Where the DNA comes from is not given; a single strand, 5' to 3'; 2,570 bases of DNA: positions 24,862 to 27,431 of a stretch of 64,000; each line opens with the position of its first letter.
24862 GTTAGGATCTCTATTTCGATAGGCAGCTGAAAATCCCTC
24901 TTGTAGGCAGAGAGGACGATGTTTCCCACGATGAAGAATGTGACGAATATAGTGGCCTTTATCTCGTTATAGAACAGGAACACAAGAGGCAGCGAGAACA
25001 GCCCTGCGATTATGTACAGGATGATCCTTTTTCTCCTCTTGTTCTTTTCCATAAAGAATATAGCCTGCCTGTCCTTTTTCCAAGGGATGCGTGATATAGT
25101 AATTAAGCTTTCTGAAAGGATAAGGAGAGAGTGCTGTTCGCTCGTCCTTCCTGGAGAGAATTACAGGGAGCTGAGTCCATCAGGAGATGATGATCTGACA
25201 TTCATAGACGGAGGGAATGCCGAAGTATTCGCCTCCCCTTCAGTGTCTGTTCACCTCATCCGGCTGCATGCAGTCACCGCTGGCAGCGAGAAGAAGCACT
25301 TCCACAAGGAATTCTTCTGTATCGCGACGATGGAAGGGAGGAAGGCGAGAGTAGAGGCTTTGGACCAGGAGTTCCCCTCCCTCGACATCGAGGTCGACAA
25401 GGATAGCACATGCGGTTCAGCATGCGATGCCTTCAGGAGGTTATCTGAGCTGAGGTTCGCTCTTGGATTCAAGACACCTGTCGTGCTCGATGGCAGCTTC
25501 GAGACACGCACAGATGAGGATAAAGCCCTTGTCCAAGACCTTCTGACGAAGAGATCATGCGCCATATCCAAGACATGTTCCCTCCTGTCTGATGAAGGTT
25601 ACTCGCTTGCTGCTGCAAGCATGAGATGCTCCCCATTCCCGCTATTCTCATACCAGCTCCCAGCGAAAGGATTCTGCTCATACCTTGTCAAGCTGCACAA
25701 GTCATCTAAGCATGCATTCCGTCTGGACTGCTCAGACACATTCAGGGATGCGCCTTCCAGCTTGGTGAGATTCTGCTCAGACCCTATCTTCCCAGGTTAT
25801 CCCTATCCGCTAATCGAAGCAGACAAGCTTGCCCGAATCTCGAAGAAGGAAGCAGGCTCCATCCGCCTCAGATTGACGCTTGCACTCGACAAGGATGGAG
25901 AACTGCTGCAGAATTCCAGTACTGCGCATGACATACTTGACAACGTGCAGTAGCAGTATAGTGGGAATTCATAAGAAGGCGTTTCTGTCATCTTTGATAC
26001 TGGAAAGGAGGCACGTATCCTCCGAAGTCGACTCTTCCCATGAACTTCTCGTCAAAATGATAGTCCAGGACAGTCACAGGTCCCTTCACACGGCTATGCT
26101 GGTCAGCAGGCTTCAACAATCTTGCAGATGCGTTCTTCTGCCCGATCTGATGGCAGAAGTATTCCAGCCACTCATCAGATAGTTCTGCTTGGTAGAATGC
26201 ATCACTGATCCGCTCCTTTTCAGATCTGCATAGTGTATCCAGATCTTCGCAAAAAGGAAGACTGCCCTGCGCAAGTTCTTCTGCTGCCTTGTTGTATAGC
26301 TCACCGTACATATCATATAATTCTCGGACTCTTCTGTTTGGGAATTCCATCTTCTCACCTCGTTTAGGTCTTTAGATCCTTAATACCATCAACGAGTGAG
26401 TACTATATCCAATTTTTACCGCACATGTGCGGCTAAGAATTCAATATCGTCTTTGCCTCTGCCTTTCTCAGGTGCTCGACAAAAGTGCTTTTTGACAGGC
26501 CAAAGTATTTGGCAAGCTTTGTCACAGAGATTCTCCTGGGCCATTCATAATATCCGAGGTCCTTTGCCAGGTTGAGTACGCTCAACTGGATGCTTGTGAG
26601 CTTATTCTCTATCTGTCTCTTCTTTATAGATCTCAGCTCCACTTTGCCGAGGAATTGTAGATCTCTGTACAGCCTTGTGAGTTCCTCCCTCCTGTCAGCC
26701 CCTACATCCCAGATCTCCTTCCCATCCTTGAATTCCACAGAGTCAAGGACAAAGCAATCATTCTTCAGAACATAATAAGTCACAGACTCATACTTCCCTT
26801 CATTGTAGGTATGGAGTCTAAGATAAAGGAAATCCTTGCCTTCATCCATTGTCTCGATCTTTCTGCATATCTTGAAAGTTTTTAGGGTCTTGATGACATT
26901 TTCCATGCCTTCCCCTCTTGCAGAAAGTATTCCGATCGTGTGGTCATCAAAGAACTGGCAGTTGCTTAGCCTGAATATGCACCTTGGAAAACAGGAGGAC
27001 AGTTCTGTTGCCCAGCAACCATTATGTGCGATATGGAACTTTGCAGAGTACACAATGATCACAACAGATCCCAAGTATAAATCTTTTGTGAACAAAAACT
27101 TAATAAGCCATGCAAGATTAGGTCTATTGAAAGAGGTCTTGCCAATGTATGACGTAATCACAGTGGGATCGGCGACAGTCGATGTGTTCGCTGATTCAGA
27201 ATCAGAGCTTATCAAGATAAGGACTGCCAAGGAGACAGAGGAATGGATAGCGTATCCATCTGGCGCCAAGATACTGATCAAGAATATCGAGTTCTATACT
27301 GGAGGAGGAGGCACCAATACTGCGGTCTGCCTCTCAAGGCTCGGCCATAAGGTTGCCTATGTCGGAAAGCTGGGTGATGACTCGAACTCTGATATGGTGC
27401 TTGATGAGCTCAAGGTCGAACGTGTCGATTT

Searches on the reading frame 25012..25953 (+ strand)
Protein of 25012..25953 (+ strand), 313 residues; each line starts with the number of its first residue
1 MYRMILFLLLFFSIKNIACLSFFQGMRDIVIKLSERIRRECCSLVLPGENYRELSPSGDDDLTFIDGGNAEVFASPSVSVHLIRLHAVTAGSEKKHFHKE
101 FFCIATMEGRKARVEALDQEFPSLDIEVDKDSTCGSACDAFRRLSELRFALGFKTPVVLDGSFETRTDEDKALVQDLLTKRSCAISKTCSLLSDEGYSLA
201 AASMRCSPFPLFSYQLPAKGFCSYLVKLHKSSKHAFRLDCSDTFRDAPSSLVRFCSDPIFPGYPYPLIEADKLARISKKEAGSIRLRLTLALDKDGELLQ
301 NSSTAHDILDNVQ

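Call 3: search_protein_families(library=pfam, proteins=[window:25012-25953:+], max_evalue=0.01)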
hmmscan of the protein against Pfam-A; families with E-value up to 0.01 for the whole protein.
window:25012-25953:+ (313 aa): 1 family
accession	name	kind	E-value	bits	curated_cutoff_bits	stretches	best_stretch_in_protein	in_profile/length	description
PF09376.16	NurA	-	0.00088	19.3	21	1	196-276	185-254/254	NurA domain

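Call 4: search_protein_families(library=padloc, proteins=[window:25012-25953:+], max_evalue=0.1)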
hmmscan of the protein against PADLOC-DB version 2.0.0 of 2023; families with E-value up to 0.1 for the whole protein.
window:25012-25953:+ (313 aa): 0 families

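Call 5: search_protein_families(library=ncbifam, proteins=[window:25012-25953:+], max_evalue=0.1)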
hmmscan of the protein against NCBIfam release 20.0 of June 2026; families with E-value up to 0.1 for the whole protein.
window:25012-25953:+ (313 aa): 1 family
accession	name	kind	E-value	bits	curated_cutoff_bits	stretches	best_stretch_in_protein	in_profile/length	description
NF041033.1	NurA_Sulf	equivalog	0.039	13.2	400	0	219-284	246-311/331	DNA double-strand break repair nuclease NurA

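Call 80: search_solved_structures(query=window:25012-25953:+, max_evalue=10, show_alignments=2)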
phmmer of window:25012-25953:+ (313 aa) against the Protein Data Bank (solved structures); distinct sequences matched with E-value up to 10: 2.
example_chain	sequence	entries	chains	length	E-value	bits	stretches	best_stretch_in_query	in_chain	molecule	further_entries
9hj3_A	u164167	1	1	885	0.16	14.1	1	25-79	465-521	Outer membrane protein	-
9hiv_A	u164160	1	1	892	0.16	14.1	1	25-79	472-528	Outer membrane protein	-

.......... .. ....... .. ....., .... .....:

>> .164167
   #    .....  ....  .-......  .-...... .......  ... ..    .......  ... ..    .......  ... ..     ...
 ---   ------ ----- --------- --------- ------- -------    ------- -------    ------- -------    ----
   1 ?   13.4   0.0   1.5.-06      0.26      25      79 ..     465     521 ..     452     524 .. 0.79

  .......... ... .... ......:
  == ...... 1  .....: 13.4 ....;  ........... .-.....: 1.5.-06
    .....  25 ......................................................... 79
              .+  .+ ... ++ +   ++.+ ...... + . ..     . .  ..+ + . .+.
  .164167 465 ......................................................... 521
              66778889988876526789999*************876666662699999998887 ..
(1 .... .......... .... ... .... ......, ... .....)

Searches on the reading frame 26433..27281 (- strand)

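Call 3: search_protein_families(library=pfam, proteins=[window:26433-27281:-], max_evalue=0.01)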
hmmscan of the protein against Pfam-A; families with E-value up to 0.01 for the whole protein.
window:26433-27281:- (282 aa): 4 families
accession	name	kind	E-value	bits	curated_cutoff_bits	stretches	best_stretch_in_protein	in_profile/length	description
PF04967.18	HTH_10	-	1.4e-19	70.1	23.1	1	228-279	1-52/53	HTH DNA binding domain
PF24280.2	HVO_A0563_N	-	0.00026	21.3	27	1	118-227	33-139/145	HVO_A0563, N-terminal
PF13730.12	HTH_36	-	0.0013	19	25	1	236-279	15-54/55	Helix-turn-helix domain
PF05225.22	HTH_psq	-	0.004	17.3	20.4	1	251-275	17-41/45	helix-turn-helix, Psq domain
